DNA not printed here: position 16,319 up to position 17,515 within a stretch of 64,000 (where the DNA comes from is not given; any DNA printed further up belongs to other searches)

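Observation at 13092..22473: Capsule locus carries three PL14-like domains routed to different destinations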

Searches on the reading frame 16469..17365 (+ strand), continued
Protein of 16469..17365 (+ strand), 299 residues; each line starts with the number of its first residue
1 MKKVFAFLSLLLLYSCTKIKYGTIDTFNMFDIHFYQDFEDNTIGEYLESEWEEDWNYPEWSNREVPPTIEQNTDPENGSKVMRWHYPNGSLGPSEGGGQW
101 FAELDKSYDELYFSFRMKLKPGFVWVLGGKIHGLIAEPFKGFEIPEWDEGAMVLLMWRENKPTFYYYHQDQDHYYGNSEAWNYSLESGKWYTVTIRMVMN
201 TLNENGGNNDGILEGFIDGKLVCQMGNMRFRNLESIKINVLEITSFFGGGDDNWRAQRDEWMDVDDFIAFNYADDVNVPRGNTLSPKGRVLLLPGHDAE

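Call 37: fold_search(model_id=the predicted structure, library=pdb)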
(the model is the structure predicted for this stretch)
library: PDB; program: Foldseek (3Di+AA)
matches with E <= 10: 1374; with E <= 0.001: 219
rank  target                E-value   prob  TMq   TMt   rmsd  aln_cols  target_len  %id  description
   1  6kcw                  3.4e-15  1.00  0.64  0.78   2.9       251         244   21  Structure of alginate lyase Aly36B (released 2020-06-24)
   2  6kcv_A                4.8e-15  1.00  0.65  0.78   2.9       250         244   20  Structure of alginate lyase Aly36B mutant K143A/Y185A in complex with alginate tetrasaccharide (released 2020-06-24)
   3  6kzk_A                6.6e-15  1.00  0.65  0.79   2.8       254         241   20  Structure of alginate lyase Aly36B mutant K143A/M171A in complex with alginate trisaccharide (released 2020-09-23)
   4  5gmt_A                1.2e-13  1.00  0.66  0.73   4.4       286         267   15  Crystal structure of the marine PL-14 alginate lyase from Aplysia kurodai (released 2017-01-04)
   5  5gmt_B                2.1e-13  1.00  0.65  0.74   4.0       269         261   16  Crystal structure of the marine PL-14 alginate lyase from Aplysia kurodai (released 2017-01-04)
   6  3gne_A                2.4e-12  1.00  0.60  0.73   3.2       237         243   18  Crystal structure of alginate lyase vAL-1 from Chlorella virus (released 2009-10-20)
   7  3a0n                  6.6e-12  1.00  0.59  0.72   3.1       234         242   18  Crystal structure of D-glucuronic acid-bound alginate lyase vAL-1 from Chlorella virus (released 2009-10-20)
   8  2zzj                  9.0e-10  1.00  0.48  0.58   6.0       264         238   16  Crystal structure of endo-beta-1,4-glucuronan lyase from fungus Trichoderma reesei (released 2009-05-05)
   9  3n7k_B                2.2e-08  1.00  0.36  0.27   7.3       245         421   13  Crystal structure of botulinum neurotoxin serotype C1 binding domain (released 2010-09-08)
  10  3n7k_A                3.2e-08  1.00  0.39  0.29   9.7       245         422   14  Crystal structure of botulinum neurotoxin serotype C1 binding domain (released 2010-09-08)
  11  8q28_B                3.3e-08  1.00  0.45  0.55   7.5       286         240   12  Se-Met labelled TtX122A - A domain of unknown function from the Teredinibacter turnerae protein TERTU_3803 (released 2024-03-13)
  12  3n7m                  3.7e-08  1.00  0.42  0.31   6.8       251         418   13  Crystal structure of W1252A mutant of HCR D/C VPI 5995 (released 2010-09-08)
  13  3r4s_A                5.0e-08  1.00  0.38  0.28   6.5       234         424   15  Cell entry of botulinum neurotoxin type C is dependent upon interaction with two ganglioside molecules (released 2011-06-08)
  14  8q28_A                8.5e-08  1.00  0.43  0.51   8.0       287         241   12  Se-Met labelled TtX122A - A domain of unknown function from the Teredinibacter turnerae protein TERTU_3803 (released 2024-03-13)
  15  3n7l                  8.9e-08  1.00  0.42  0.31   6.2       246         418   13  Crystal structure of botulinum neurotoxin serotype D/C VPI 5993 binding domain (released 2010-09-08)
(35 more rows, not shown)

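Call 38: search_protein_representatives(alignment_id=A1)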
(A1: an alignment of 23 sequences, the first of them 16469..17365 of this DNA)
Query: 23 sequences, 374 profile positions. Proteins with E-value up to 0.001 (for the whole library): 8103; up to 1e-10: 4964; up to 1e-30: 1854. The best 150 are listed.
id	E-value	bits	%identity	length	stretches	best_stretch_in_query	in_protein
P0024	6.0e-142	489.5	-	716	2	24-299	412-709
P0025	1.9e-136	471.4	-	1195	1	12-309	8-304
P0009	3.6e-135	467.2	-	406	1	12-372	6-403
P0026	1.1e-134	465.6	-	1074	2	3-311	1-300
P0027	2.4e-130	451.3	-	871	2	40-286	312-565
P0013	3.7e-121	421.1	-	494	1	6-374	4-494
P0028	3.6e-115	401.4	-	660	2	23-278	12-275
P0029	7.7e-114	397.0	-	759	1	28-302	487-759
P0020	1.0e-111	390.0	-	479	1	26-372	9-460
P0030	2.4e-108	378.9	-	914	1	8-322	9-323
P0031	2.8e-108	378.7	-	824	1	11-304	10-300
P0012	2.6e-107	375.5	-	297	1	2-290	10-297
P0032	1.3e-106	373.2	-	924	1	9-311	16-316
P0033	2.7e-103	362.3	-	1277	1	4-310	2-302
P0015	3.4e-103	361.9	-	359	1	8-306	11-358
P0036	1.7e-101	356.4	-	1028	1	3-315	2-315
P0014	2.1e-95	336.3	-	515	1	34-277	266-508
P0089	1.8e-84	300.4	-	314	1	31-281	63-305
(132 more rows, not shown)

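Call 50: find_encoding_contigs(protein=P0014, flank=10000, max_places=2)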
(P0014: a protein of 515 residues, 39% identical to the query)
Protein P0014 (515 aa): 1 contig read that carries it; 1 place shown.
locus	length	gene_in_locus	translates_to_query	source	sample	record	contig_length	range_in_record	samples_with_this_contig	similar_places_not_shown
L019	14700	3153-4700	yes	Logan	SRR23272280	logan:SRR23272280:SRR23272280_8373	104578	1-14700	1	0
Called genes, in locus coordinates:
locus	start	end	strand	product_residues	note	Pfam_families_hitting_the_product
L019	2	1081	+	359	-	?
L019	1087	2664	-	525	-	PF04231:Endonuclease_1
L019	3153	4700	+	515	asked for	PF21294:Polysacc_lyase_14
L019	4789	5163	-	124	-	-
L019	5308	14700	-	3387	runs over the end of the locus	PF04151:PPC (faint), PF17963:Big_9 (faint), PF05345:He_PIG (weak), PF17892:Cadherin_5 (faint), PF05345:He_PIG, PF20148:DUF6531 (weak), PF05593:RHS_repeat, PF25023:TEN_YD-shell, +1 more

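Call 51: find_encoding_contigs(protein=P0019, flank=10000, max_places=2)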
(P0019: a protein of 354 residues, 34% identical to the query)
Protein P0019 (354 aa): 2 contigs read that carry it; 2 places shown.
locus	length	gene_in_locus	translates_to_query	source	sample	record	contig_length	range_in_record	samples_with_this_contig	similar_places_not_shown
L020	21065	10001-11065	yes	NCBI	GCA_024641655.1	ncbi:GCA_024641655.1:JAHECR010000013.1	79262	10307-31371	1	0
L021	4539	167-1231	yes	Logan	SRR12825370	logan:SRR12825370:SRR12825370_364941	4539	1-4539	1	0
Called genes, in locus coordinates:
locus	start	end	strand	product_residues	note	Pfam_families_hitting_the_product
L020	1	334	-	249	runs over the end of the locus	PF02397:Bac_transf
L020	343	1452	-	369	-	PF01212:Beta_elim_lyase (weak), PF00155:Aminotran_1_2 (weak), PF01041:DegT_DnrJ_EryC1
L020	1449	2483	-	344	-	PF01408:GFO_IDH_MocA, PF22725:GFO_IDH_MocA_C3, PF02894:GFO_IDH_MocA_C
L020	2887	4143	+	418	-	-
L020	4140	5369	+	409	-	PF04932:Wzy_C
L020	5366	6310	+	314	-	PF13439:Glyco_transf_4 (faint), PF04101:Glyco_tran_28_C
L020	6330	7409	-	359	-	PF02388:FemAB, PF13480:Acetyltransf_6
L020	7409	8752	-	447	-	PF01943:Polysacc_synt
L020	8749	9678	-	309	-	PF00535:Glycos_transf_2, PF13641:Glyco_tranf_2_3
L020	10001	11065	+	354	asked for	PF21294:Polysacc_lyase_14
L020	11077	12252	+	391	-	PF13439:Glyco_transf_4, PF13579:Glyco_trans_4_4, PF00534:Glycos_transf_1, PF13692:Glyco_trans_1_4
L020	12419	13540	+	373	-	PF21294:Polysacc_lyase_14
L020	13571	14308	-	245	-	-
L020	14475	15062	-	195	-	PF01794:Ferric_reduct (weak)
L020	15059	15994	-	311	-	PF02424:ApbE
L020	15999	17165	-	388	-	-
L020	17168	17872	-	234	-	-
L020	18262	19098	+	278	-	PF13622:4HBT_3, PF20789:4HBT_3C, PF02551:Acyl_CoA_thio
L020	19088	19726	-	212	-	PF02698:DUF218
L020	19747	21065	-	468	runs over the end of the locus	PF00749:tRNA-synt_1c, PF19269:Anticodon_2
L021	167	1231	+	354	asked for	PF21294:Polysacc_lyase_14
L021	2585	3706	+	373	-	PF21294:Polysacc_lyase_14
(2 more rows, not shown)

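Call 52: find_encoding_contigs(protein=P0012, flank=10000, max_places=2)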
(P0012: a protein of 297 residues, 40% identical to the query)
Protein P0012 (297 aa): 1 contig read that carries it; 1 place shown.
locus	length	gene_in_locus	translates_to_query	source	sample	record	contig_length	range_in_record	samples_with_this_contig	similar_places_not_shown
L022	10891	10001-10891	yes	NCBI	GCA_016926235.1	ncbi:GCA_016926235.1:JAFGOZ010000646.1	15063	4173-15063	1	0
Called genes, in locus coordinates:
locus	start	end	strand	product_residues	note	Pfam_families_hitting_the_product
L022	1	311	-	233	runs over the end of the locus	-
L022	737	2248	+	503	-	-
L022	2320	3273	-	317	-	PF07611:DUF1574 (faint)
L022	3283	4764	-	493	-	PF03062:MBOAT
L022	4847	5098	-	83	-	PF00550:PP-binding (weak)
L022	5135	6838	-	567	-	PF00501:AMP-binding, PF13193:AMP-binding_C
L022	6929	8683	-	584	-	PF00733:Asn_synthase (faint)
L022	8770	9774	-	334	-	PF01522:Polysacc_deac_1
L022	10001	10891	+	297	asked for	PF21294:Polysacc_lyase_14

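Call 53: find_encoding_contigs(protein=P0016, flank=10000, max_places=2)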
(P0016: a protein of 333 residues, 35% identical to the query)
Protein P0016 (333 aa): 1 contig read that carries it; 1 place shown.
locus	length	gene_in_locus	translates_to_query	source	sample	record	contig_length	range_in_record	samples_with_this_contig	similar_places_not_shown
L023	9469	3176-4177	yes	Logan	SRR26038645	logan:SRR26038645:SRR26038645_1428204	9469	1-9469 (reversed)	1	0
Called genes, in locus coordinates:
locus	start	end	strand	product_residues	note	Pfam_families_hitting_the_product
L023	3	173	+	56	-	?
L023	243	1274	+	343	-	-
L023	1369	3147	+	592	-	PF00654:Voltage_CLC, PF00571:CBS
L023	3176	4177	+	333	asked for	PF21294:Polysacc_lyase_14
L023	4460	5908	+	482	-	PF13727:CoA_binding_3, PF02397:Bac_transf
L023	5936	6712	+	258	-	PF02563:Poly_export, PF10531:SLBB, PF22461:SLBB_2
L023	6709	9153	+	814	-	PF02706:Wzz (weak), PF13807:GNVR, PF01656:CbiA (weak), PF10609:ParA (weak), PF13614:AAA_31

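Call 64: find_encoding_contigs(protein=P0036, flank=10000, max_places=1)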
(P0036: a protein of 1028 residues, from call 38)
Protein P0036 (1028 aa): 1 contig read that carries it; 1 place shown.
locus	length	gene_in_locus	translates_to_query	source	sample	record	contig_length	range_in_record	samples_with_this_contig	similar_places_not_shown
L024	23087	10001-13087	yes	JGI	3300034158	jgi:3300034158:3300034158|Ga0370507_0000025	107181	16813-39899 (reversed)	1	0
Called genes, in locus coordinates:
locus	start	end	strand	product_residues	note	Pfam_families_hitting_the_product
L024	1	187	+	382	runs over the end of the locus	PF13439:Glyco_transf_4, PF13579:Glyco_trans_4_4, PF13692:Glyco_trans_1_4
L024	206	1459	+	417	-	-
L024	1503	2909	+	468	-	-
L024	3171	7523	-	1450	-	PF00041:fn3, PF25059:FN3_DSCAM-DSCAML_C (weak), PF07953:Toxin_R_bind_N (faint), PF13385:Laminin_G_3, PF18962:Por_Secre_tail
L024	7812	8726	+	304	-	PF00535:Glycos_transf_2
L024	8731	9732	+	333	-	-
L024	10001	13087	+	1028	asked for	PF21294:Polysacc_lyase_14, PF25059:FN3_DSCAM-DSCAML_C (faint), PF00041:fn3, PF07953:Toxin_R_bind_N (faint), PF13385:Laminin_G_3, PF00041:fn3 (weak), PF13385:Laminin_G_3, PF18962:Por_Secre_tail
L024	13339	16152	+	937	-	PF21294:Polysacc_lyase_14, PF00041:fn3, PF24489:Ig_J_second (faint), PF05048:NosD (weak), PF18962:Por_Secre_tail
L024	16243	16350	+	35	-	-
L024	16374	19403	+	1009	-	PF21294:Polysacc_lyase_14, PF16656:Pur_ac_phosph_N (faint), PF24489:Ig_J_second (faint), PF00041:fn3 (weak), PF13385:Laminin_G_3, PF18962:Por_Secre_tail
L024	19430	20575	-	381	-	PF00534:Glycos_transf_1, PF13692:Glyco_trans_1_4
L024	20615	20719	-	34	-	-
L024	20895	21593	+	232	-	PF03808:Glyco_tran_WecG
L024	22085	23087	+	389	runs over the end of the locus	PF13727:CoA_binding_3 (weak), PF02397:Bac_transf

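Call 65: find_encoding_contigs(protein=P0089, flank=10000, max_places=1)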
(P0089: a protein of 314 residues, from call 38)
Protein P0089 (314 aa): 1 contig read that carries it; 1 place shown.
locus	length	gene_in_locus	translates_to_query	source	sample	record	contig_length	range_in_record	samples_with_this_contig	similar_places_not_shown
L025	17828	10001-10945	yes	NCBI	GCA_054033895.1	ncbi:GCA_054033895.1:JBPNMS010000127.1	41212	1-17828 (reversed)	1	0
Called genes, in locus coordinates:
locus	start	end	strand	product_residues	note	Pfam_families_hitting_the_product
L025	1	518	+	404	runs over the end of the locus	PF04932:Wzy_C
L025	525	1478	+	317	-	PF04101:Glyco_tran_28_C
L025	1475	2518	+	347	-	PF02388:FemAB (faint), PF13480:Acetyltransf_6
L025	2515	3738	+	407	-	-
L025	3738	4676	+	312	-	PF00389:2-Hacid_dh, PF02826:2-Hacid_dh_C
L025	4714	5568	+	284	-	PF13714:PEP_mutase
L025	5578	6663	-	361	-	PF02388:FemAB, PF13480:Acetyltransf_6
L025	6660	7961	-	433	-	PF01943:Polysacc_synt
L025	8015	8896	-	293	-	PF00535:Glycos_transf_2, PF13641:Glyco_tranf_2_3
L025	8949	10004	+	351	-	PF20706:GT4-conflict (weak), PF00534:Glycos_transf_1, PF13692:Glyco_trans_1_4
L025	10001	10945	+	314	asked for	PF21294:Polysacc_lyase_14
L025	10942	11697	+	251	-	PF13489:Methyltransf_23, PF08241:Methyltransf_11 (weak), PF08242:Methyltransf_12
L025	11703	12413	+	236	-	-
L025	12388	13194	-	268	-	-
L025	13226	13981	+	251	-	PF01048:PNP_UDP_1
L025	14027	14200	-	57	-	-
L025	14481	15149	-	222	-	PF12840:HTH_20 (weak), PF01022:HTH_5, PF00581:Rhodanese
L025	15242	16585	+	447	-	PF00581:Rhodanese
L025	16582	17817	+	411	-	PF07690:MFS_1, PF00083:Sugar_tr, PF12832:MFS_1_like (faint), PF00083:Sugar_tr (weak), PF07690:MFS_1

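Call 68: search_protein_families(library=pfam, proteins=[L008:2933-4828:-, L008:4851-5663:-, L008:5777-6718:-, L008:6953-8284:-, L008:8489-9655:-, L008:6956-9616:+, L008:10919-11998:-, L008:11727-13001:+, L008:12762-13823:-, L008:13730-14899:+], max_evalue=0.00001)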
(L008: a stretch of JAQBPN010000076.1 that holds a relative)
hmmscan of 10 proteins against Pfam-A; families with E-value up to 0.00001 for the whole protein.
L008:2933-4828:- (631 aa): 1 family
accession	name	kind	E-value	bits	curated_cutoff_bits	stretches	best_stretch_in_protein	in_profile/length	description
PF13620.12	CarboxypepD_reg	-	2.4e-09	37.9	32.3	0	163-199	40-77/82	Carboxypeptidase regulatory-like domain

L008:4851-5663:- (270 aa): 1 family
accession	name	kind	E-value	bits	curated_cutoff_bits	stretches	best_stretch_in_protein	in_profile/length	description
PF14394.12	DUF4423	-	2e-32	112.7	30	1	107-267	8-165/165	Domain of unknown function (DUF4423)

L008:5777-6718:- (313 aa): 2 families
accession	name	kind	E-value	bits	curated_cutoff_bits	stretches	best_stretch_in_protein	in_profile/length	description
PF02661.23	Fic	-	1.5e-13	51.8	24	1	174-265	2-92/93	Fic/DOC family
PF01381.28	HTH_3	-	3.4e-09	37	23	1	34-89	1-54/55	Helix-turn-helix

L008:6953-8284:- (443 aa): 0 families

L008:8489-9655:- (388 aa): 0 families

L008:6956-9616:+ (887 aa): 0 families

L008:10919-11998:- (359 aa): 1 family
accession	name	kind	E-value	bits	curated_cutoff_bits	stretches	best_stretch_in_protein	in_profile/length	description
PF02086.21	MethyltransfD12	-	4.7e-22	79.4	22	1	87-285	1-199/253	D12 class N6 adenine-specific DNA methyltransferase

L008:11727-13001:+ (425 aa): 0 families

L008:12762-13823:- (353 aa): 0 families

L008:13730-14899:+ (390 aa): 1 family
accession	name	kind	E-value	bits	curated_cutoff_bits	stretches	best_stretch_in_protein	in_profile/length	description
PF07335.16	Glyco_hydro_75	-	1.4e-12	48.6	27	1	180-311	1-140/165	Fungal chitosanase of glycosyl hydrolase group 75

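Call 69: search_solved_structures(query=A1, max_evalue=1, show_alignments=5)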
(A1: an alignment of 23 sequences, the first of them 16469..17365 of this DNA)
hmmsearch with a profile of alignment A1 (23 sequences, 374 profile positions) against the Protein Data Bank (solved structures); distinct sequences matched with E-value up to 1: 6.
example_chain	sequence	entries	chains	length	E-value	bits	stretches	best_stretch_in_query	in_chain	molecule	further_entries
5gmt_A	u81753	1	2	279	6.3e-38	134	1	71-279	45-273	Alginate lyase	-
6kcw_A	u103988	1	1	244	6.8e-21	77.9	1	40-278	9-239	Alginate lyase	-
6kzk_A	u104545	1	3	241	1.1e-17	67.3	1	40-278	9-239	Alginate lyase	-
6kcv_B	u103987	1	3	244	1.2e-17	67.3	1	40-278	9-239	Alginate lyase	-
3a0n_A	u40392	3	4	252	1.6e-15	60.2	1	79-279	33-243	VAL-1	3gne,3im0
2dmi_A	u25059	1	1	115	0.013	17.7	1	28-95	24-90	Teashirt homolog 3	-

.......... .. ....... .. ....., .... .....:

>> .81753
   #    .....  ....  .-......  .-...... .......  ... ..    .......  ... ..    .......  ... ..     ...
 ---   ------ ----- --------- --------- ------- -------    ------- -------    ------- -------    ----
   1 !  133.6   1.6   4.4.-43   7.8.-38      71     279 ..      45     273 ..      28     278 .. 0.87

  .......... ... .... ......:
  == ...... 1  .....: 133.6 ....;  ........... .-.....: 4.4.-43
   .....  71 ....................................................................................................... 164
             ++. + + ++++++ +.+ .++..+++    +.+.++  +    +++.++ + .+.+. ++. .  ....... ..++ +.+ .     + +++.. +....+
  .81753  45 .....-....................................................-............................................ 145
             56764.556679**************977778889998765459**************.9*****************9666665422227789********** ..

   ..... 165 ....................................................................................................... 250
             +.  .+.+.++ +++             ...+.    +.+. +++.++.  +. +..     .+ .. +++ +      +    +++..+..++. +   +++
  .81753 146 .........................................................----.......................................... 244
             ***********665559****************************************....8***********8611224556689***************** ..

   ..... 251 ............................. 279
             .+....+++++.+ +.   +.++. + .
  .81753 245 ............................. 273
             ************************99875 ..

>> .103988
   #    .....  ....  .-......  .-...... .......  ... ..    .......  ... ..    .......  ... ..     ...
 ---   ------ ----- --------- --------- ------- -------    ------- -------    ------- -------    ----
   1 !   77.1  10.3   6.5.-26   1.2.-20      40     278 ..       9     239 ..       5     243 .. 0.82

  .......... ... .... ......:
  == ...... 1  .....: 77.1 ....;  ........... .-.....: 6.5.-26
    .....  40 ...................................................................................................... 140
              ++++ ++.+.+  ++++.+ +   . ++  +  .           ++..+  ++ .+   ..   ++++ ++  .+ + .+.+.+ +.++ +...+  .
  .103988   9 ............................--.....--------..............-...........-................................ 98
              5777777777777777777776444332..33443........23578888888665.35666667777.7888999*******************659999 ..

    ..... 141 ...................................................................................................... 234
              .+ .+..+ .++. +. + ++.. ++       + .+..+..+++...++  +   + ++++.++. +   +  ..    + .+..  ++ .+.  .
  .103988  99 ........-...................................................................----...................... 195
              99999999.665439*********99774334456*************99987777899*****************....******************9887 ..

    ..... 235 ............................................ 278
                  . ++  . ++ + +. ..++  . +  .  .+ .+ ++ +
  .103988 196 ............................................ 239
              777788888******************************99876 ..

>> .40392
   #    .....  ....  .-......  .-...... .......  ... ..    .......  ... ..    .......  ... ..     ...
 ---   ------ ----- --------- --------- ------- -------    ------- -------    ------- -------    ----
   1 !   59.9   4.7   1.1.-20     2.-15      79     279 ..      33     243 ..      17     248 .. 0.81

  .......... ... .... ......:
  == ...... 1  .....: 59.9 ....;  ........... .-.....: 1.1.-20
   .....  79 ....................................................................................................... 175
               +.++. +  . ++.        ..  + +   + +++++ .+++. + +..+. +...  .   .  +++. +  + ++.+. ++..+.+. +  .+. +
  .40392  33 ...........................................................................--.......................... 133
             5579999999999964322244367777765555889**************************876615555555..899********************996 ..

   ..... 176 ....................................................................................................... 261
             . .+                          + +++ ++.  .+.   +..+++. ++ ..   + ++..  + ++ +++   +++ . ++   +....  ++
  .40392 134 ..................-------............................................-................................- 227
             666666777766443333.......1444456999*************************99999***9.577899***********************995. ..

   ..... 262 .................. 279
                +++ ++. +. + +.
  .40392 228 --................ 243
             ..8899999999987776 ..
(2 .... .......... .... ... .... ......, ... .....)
